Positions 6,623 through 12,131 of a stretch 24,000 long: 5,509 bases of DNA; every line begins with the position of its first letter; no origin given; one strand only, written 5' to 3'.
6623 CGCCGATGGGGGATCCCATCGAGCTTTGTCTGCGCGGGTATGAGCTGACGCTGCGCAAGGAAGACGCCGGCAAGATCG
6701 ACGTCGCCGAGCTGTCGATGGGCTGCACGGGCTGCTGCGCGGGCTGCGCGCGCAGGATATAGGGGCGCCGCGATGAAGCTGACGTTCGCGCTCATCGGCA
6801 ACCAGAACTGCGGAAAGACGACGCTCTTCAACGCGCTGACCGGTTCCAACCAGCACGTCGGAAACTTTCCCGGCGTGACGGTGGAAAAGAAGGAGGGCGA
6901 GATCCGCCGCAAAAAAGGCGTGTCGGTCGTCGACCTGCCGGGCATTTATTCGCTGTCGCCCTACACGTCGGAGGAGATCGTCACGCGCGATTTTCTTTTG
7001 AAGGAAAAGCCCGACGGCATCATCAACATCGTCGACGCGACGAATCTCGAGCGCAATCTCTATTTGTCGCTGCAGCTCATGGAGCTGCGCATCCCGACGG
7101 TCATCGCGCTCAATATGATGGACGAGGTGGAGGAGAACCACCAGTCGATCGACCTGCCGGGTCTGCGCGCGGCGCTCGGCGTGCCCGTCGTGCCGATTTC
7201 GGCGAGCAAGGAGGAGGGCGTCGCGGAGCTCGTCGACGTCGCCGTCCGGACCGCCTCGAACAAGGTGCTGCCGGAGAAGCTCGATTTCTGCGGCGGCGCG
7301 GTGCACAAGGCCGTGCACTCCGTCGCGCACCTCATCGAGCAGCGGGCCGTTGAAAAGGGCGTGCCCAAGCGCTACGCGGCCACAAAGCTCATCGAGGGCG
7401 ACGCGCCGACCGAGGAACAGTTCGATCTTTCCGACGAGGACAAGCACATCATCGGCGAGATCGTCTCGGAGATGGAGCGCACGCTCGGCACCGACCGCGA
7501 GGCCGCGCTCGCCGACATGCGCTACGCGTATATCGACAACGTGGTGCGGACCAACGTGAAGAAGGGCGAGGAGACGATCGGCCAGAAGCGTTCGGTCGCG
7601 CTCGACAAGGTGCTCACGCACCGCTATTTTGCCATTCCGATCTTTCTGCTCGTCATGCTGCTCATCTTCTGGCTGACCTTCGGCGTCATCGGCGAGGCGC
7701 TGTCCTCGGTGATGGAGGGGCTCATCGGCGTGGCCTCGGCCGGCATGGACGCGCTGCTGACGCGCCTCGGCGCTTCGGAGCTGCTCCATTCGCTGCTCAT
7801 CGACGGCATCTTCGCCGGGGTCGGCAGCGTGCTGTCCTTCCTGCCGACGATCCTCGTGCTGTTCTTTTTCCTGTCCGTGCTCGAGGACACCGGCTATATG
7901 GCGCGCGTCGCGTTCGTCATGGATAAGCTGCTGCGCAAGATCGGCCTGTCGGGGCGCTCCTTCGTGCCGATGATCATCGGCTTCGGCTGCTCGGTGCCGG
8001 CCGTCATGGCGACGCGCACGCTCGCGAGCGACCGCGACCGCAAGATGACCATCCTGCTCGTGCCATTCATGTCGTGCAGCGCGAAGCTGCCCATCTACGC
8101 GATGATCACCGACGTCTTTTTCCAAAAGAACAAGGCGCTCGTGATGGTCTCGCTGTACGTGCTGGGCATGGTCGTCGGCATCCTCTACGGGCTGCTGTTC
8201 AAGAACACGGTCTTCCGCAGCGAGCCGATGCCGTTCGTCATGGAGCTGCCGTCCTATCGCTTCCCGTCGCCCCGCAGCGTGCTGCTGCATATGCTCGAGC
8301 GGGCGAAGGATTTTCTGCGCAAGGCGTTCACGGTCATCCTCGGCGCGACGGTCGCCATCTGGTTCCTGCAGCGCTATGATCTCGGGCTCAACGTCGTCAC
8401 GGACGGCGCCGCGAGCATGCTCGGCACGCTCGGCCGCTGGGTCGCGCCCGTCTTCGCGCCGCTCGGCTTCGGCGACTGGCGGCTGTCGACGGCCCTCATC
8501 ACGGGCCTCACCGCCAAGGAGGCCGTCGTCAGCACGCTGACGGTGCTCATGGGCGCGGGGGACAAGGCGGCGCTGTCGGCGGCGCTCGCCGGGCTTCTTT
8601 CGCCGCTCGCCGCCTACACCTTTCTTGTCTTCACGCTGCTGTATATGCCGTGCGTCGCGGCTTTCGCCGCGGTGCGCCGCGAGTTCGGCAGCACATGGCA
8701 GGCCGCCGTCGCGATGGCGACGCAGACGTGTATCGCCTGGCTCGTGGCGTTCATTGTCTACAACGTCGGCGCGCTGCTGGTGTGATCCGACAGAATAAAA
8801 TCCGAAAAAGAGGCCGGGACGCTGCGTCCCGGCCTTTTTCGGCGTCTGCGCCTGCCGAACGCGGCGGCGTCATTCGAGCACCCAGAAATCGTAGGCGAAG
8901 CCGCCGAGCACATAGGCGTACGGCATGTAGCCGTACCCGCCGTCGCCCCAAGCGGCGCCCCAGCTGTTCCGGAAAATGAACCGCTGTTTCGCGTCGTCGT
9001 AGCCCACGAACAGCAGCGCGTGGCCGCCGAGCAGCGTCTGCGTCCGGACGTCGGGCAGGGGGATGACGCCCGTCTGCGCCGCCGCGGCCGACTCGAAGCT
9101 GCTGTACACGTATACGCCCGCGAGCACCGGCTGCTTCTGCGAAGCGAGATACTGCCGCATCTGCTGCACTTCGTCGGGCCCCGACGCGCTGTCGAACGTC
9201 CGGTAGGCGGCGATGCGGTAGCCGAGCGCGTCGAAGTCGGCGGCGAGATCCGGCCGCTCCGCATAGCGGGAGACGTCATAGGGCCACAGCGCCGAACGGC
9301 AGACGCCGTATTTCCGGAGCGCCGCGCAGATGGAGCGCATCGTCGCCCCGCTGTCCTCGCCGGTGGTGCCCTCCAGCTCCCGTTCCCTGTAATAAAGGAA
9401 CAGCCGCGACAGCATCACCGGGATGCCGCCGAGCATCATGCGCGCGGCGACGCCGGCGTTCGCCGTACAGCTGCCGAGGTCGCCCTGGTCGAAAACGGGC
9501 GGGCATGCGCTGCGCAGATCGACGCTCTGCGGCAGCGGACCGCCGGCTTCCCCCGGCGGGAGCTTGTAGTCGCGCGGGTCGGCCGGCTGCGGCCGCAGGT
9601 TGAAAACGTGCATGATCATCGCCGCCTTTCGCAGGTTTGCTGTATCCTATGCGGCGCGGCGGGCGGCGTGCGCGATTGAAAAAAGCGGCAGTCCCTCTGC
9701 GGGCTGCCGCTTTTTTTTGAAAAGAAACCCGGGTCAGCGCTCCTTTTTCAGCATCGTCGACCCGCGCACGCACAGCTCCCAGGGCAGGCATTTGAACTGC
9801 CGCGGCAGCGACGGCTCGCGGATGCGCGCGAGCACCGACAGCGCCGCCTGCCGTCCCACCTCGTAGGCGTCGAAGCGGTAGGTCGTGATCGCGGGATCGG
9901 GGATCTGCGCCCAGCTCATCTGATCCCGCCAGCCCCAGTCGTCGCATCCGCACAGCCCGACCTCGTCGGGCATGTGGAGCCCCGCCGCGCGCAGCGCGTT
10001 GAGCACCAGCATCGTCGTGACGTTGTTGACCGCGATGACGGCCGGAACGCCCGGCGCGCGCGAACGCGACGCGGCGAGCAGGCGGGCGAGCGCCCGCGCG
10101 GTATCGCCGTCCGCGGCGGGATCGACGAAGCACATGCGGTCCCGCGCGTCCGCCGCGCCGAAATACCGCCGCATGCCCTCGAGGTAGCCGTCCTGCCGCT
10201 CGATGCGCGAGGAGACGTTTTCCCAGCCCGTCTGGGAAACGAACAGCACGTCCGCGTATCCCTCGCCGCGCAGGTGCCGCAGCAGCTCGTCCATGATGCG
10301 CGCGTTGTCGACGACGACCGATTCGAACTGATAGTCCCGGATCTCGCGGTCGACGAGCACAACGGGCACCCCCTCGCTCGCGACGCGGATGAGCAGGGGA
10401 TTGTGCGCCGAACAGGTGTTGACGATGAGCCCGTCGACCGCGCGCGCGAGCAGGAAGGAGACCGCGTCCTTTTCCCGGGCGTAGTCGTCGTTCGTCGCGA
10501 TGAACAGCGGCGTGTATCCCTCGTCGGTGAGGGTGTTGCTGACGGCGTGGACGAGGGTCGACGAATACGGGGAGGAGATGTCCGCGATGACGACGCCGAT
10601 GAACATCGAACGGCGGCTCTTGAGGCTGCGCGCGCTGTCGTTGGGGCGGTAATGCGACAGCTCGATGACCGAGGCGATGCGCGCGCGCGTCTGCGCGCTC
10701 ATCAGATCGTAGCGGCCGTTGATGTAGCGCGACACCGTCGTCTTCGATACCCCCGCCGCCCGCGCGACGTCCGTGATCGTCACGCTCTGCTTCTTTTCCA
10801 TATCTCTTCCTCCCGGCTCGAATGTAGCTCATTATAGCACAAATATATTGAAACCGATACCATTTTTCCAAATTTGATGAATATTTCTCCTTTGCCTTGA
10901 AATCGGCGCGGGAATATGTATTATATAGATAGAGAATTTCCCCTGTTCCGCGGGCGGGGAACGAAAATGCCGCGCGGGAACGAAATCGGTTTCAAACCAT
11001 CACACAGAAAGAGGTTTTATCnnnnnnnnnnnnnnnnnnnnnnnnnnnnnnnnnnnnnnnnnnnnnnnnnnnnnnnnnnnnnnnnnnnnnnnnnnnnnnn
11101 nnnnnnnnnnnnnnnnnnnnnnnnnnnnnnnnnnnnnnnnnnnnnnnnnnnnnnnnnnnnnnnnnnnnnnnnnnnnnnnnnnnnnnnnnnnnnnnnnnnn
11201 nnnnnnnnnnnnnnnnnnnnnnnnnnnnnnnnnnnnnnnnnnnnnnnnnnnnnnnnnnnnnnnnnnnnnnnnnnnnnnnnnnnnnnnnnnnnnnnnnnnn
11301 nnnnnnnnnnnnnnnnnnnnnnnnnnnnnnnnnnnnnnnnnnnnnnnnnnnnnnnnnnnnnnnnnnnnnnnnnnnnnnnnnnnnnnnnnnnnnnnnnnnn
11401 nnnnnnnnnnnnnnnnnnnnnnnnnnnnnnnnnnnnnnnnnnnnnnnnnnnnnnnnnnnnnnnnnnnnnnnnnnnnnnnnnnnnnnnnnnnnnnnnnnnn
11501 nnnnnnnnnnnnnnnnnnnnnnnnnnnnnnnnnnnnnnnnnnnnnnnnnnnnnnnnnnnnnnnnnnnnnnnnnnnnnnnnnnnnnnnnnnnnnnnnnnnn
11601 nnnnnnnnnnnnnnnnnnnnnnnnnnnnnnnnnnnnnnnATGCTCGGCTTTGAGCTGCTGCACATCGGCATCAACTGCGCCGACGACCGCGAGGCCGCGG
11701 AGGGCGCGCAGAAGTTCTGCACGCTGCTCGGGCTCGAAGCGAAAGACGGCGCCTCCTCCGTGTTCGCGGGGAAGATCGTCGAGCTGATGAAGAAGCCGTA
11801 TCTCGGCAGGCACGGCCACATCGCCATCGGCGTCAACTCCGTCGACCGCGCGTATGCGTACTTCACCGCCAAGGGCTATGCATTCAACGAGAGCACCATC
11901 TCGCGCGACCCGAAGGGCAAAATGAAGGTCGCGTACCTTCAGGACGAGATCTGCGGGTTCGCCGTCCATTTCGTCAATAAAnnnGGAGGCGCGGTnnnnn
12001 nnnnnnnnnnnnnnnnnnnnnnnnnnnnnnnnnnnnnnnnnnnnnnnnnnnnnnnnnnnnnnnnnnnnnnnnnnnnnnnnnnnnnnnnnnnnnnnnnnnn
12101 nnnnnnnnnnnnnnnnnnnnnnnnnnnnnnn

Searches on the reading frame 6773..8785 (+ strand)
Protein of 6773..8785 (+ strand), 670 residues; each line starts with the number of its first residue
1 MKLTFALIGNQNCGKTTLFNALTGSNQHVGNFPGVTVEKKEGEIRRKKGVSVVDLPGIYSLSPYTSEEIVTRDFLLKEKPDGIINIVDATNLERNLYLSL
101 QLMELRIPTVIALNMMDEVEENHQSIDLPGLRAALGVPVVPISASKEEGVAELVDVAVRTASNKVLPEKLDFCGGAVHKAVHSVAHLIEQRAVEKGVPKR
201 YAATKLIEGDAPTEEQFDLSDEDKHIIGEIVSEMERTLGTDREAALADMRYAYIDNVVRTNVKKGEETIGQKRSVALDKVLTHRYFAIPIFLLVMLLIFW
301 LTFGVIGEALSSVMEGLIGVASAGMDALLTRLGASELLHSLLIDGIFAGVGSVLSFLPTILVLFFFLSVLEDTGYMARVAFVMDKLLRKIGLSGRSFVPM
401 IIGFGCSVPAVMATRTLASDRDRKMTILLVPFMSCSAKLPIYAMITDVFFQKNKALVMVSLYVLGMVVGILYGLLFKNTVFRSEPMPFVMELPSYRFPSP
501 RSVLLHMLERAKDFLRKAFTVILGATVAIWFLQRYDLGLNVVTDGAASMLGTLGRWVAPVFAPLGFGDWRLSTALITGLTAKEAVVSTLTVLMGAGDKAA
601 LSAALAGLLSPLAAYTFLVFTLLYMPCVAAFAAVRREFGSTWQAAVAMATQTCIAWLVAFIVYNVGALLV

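Call 33: search_protein_families(library=pfam, proteins=[window:6773-8785:+], max_evalue=0.001)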
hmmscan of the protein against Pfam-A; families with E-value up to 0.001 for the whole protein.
window:6773-8785:+ (670 aa): 9 families
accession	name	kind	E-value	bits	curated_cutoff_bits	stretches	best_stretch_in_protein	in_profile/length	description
PF02421.24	FeoB_N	-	3.5e-67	225.2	27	1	4-155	2-154/156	Ferrous iron transport protein B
PF07670.19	Gate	-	5.5e-39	133.3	29.6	2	353-446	1-101/104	Nucleoside recognition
PF01926.29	MMR_HSR1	-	2e-19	70.2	21.9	1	5-114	2-112/113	50S ribosome-binding GTPase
PF07664.17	FeoB_C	-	3.1e-19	68.9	26.6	1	458-510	1-54/54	Ferrous iron transport protein B C terminus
PF17910.6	FeoB_Cyto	-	1.3e-15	58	23.4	1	176-263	4-90/90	FeoB cytosolic helical domain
PF00009.33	GTP_EFTU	-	4.6e-06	26.8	26.5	1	34-160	54-185/188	Elongation factor Tu GTP binding domain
PF09439.16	SRPRB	-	1.9e-05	24.5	25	1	4-96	5-89/178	Signal recognition particle receptor beta subunit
PF00350.29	Dynamin_N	-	6.2e-05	23.5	27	0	6-26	2-22/168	Dynamin family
PF03193.22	RsgA_GTPase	-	0.00039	20.7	30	0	101-155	48-102/174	RsgA GTPase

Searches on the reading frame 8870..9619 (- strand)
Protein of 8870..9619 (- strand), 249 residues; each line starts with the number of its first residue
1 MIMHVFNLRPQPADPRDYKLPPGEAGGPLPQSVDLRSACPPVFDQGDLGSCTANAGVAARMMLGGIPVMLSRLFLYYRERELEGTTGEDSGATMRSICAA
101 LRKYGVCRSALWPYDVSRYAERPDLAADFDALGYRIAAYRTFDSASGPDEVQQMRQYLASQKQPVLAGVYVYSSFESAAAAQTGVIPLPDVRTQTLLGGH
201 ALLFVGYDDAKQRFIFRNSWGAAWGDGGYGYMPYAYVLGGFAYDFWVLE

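Call 53: search_protein_families(library=pfam, proteins=[window:8870-9619:-], max_evalue=0.1)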
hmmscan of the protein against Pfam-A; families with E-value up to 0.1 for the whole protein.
window:8870-9619:- (249 aa): 2 families
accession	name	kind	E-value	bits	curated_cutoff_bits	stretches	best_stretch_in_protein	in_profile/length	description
PF00112.29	Peptidase_C1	-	1.4e-12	48.6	20.7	1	29-232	1-202/220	Papain family cysteine protease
PF13529.12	Peptidase_C39_2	-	0.04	14.9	24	1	137-220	68-143/143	Peptidase_C39 like family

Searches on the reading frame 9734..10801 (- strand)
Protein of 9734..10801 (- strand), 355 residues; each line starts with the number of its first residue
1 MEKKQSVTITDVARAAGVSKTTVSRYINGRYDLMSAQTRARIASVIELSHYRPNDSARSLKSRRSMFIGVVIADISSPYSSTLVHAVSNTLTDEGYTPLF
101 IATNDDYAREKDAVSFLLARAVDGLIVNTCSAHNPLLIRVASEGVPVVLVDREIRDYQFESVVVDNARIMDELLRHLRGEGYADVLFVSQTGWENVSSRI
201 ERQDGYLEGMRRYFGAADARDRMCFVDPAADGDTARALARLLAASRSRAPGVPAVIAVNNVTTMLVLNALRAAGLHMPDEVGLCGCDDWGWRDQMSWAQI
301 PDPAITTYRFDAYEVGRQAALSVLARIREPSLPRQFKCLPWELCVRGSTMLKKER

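Call 53: search_protein_families(library=pfam, proteins=[window:9734-10801:-], max_evalue=0.1)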
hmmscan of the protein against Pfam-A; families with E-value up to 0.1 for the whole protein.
window:9734-10801:- (355 aa): 17 families
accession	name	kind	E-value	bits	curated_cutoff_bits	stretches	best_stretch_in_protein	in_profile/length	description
PF00532.27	Peripla_BP_1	-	7.6e-22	78.5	22.2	1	68-327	4-261/281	Periplasmic binding proteins and sugar binding domain of LacI family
PF13377.12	Peripla_BP_3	-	1.1e-18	68.3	26.5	1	175-349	2-167/167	Periplasmic binding protein-like domain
PF00356.27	LacI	-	6.6e-16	58.3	27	1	8-54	1-46/46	Bacterial regulatory proteins, lacI family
PF13407.12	Peripla_BP_4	-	1e-13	51.9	35.1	1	68-287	1-217/258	Periplasmic binding protein domain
PF13560.12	HTH_31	-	7.3e-06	26.6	27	1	7-48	15-56/64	Helix-turn-helix domain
PF01381.28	HTH_3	-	8.1e-06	26.2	23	1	3-31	6-34/55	Helix-turn-helix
PF13443.12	HTH_26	-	6.3e-05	23.6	22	1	4-46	8-50/63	Cro/C1-type HTH DNA-binding domain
PF13518.12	HTH_28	-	0.00044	20.7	25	0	4-28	10-34/52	Helix-turn-helix domain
PF13542.12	HTH_Tnp_ISL3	-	0.0011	18.8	27.4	1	5-28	26-48/51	Helix-turn-helix domain of transposase family ISL3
PF13384.12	HTH_23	-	0.0013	19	24.6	0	6-28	17-39/50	Homeodomain-like domain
PF09339.16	HTH_IclR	-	0.0014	18.8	22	1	2-28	14-40/52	IclR helix-turn-helix domain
PF00440.29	TetR_N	-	0.0053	17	24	1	6-33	16-43/47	Bacterial regulatory proteins, tetR family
PF12802.13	MarR_2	-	0.0059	17.2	27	1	5-28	20-42/61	MarR family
PF13412.12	HTH_24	-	0.013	15.5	21.9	1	3-28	14-39/48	Winged helix-turn-helix DNA-binding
PF02796.21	HTH_7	-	0.035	14.7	23.8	1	8-29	23-44/45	Helix-turn-helix domain of resolvase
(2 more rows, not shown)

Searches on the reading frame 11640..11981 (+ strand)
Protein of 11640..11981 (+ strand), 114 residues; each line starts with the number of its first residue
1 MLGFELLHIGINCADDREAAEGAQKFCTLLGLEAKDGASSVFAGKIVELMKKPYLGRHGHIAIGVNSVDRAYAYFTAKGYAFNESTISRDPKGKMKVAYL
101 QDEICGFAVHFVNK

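Call 53: search_protein_families(library=pfam, proteins=[window:11640-11981:+], max_evalue=0.1)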
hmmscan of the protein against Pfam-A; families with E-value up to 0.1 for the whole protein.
window:11640-11981:+ (114 aa): 2 families
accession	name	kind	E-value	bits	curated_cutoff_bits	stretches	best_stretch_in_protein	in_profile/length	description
PF00903.31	Glyoxalase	-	0.008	17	20.6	1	55-109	68-119/121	Glyoxalase/Bleomycin resistance protein/Dioxygenase superfamily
PF13669.12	Glyoxalase_4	-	0.034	14.9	27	0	60-99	71-109/109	Glyoxalase/Bleomycin resistance protein/Dioxygenase superfamily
